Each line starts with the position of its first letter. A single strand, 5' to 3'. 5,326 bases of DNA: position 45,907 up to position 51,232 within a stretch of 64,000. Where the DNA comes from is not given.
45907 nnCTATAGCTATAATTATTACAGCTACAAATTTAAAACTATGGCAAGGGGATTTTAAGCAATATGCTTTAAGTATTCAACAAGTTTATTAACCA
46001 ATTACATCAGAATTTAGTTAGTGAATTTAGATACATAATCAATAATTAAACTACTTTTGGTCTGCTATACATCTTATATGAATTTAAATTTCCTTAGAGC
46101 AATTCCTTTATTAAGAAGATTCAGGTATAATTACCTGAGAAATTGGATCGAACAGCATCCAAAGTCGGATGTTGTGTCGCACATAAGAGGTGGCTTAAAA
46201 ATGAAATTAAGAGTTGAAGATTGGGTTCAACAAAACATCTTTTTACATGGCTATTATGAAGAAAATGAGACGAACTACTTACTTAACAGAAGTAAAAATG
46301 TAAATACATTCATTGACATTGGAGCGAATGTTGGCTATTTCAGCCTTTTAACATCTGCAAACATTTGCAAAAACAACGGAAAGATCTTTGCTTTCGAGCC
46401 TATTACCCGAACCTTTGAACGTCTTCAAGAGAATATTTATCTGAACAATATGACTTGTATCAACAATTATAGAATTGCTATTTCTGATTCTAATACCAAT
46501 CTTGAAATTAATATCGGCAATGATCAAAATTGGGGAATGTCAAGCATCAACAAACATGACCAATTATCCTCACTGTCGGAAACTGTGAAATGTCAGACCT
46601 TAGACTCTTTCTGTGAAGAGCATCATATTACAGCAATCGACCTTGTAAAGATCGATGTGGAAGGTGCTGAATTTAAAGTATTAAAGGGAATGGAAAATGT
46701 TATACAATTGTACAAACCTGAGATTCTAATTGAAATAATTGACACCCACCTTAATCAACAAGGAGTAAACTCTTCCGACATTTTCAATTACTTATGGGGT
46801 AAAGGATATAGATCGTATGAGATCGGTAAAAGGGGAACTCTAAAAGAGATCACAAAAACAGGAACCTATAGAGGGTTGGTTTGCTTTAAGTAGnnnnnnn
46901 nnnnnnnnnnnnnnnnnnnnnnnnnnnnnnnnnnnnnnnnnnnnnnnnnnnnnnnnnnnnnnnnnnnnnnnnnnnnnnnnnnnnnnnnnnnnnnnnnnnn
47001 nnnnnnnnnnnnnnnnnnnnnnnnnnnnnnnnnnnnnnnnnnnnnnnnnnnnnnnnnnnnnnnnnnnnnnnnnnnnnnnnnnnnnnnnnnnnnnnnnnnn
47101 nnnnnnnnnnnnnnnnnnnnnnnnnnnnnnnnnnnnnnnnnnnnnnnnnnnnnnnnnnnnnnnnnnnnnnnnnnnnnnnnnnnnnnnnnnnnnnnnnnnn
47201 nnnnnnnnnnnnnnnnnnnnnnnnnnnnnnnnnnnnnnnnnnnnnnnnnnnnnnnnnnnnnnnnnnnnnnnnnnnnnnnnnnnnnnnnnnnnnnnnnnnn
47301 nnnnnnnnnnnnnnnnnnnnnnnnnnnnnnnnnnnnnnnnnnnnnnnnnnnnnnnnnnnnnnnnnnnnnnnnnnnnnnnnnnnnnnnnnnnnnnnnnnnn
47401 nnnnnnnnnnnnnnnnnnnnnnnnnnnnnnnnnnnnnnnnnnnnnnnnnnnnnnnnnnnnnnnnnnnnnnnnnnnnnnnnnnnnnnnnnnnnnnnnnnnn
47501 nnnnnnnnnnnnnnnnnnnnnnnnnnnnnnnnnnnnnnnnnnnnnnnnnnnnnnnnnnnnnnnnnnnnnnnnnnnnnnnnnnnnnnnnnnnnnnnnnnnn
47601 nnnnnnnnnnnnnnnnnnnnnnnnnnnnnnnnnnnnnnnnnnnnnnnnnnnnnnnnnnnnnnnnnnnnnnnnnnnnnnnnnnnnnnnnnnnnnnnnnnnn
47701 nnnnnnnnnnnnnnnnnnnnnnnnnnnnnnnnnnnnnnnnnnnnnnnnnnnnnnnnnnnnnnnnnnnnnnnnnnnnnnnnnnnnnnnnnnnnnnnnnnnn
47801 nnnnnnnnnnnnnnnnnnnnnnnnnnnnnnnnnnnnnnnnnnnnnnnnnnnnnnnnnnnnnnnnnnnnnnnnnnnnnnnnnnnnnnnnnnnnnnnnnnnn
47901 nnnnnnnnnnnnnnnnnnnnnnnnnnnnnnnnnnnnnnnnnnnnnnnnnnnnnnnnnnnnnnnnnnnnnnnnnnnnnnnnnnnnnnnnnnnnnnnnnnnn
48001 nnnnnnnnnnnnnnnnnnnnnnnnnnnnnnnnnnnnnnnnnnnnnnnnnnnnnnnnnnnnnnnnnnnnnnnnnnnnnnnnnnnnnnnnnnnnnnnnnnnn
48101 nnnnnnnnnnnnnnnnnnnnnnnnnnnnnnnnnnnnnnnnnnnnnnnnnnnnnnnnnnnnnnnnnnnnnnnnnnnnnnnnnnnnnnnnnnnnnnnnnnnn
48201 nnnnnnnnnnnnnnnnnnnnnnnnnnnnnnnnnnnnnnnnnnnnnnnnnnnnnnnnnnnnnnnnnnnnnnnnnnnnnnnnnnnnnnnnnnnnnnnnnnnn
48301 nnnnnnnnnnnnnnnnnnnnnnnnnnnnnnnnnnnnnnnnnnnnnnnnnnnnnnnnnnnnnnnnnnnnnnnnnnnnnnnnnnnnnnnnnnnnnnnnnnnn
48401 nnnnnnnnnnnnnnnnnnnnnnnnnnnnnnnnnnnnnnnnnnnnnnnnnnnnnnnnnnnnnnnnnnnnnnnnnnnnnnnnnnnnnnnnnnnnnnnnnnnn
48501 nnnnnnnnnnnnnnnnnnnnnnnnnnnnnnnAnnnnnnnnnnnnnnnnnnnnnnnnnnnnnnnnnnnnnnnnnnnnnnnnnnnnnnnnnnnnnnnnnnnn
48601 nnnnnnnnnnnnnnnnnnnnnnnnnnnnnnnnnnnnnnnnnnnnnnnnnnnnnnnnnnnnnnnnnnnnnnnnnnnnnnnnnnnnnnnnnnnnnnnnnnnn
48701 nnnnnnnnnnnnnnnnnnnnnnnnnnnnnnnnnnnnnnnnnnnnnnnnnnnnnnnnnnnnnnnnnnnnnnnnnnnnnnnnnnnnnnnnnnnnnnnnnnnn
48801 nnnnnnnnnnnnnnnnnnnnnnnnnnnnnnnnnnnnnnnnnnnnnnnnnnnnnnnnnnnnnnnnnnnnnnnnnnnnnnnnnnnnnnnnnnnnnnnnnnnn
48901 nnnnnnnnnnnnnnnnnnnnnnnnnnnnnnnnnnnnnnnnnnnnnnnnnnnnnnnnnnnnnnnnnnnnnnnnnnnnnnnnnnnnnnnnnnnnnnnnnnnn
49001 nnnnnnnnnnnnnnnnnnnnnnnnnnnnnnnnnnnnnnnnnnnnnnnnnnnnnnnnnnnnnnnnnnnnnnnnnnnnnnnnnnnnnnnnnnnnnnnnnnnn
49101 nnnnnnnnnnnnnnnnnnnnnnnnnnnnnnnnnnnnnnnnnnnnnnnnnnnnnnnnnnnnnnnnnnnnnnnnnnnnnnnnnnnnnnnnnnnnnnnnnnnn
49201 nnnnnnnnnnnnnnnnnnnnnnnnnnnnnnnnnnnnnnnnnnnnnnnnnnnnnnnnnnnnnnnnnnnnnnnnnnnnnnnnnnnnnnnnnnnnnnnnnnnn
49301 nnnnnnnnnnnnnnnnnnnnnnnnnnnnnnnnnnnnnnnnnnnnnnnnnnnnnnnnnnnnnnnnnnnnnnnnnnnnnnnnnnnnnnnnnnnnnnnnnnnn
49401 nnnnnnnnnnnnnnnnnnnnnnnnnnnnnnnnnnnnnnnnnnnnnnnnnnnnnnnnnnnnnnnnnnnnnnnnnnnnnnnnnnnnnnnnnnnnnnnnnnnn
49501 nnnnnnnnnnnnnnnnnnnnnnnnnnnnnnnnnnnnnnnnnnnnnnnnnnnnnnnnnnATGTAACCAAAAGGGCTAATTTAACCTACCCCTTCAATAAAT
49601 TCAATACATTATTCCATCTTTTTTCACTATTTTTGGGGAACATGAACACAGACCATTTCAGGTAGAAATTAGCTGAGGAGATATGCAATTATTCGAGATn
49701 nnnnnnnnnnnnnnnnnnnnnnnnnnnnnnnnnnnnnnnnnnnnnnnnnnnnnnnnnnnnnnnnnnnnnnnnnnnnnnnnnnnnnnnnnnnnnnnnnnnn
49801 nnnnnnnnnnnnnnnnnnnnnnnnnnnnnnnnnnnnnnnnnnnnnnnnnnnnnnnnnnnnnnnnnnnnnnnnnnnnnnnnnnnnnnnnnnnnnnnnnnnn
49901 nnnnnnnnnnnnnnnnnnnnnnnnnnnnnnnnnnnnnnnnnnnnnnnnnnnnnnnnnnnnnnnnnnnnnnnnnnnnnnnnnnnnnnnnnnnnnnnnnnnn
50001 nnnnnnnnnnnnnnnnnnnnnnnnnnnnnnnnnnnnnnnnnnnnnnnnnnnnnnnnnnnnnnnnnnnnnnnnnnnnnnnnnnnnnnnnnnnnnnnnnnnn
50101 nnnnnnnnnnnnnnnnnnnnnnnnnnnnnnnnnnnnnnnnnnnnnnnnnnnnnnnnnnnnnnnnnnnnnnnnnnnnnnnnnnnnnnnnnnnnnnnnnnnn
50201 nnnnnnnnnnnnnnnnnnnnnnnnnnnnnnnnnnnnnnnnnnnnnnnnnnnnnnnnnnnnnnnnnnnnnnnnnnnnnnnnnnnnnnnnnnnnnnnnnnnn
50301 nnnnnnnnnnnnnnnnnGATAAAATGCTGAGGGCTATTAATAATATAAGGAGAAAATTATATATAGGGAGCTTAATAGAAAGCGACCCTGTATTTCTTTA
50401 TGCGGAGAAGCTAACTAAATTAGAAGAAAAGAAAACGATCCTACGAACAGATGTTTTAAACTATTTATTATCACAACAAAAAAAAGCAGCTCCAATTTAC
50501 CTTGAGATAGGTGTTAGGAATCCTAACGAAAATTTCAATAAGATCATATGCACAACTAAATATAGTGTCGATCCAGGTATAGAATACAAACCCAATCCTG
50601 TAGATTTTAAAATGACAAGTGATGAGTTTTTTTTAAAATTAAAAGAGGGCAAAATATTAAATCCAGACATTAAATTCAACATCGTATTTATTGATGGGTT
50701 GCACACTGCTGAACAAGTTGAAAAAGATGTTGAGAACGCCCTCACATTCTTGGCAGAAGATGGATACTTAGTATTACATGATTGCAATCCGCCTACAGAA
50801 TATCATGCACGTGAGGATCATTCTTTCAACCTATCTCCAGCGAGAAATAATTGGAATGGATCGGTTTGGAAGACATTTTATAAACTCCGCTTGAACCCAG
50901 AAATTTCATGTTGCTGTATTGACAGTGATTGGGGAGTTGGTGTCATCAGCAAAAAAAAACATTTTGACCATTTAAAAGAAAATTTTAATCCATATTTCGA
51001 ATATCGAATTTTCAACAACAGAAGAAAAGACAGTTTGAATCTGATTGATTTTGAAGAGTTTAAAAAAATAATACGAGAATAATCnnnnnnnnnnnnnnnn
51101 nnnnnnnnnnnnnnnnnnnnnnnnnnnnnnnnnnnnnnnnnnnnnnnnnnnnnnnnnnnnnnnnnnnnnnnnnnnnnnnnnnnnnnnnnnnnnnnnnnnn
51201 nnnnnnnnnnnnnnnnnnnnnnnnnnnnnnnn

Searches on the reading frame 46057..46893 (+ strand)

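Call 26: search_protein_families(library=pfam, proteins=[window:46057-46893:+], max_evalue=0.00001)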
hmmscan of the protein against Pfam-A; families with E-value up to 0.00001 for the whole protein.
window:46057-46893:+ (278 aa): 2 families
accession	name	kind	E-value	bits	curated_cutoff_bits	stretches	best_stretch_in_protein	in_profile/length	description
PF05050.19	Methyltransf_21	-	6.5e-28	98.4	22.7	1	87-252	1-172/173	Methyltransferase FkbM domain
PF05575.17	V_cholerae_RfbT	-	1.1e-09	38.5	27.9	1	73-249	71-250/286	Vibrio cholerae RfbT protein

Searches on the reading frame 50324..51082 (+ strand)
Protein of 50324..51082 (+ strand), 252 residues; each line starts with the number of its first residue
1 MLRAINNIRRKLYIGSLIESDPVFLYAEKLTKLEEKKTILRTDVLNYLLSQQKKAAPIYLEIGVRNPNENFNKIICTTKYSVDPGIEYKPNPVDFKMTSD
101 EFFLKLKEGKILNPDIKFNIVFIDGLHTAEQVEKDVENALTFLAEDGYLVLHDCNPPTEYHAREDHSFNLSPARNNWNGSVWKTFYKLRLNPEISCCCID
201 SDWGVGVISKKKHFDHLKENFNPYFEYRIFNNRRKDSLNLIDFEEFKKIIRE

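Call 26: search_protein_families(library=pfam, proteins=[window:50324-51082:+], max_evalue=0.00001)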
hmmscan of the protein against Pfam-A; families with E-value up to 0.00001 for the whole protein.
window:50324-51082:+ (252 aa): 1 family
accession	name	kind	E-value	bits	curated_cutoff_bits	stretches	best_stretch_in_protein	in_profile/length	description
PF13578.12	Methyltransf_24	-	9.8e-09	36.5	26.3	1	110-154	65-105/105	Methyltransferase domain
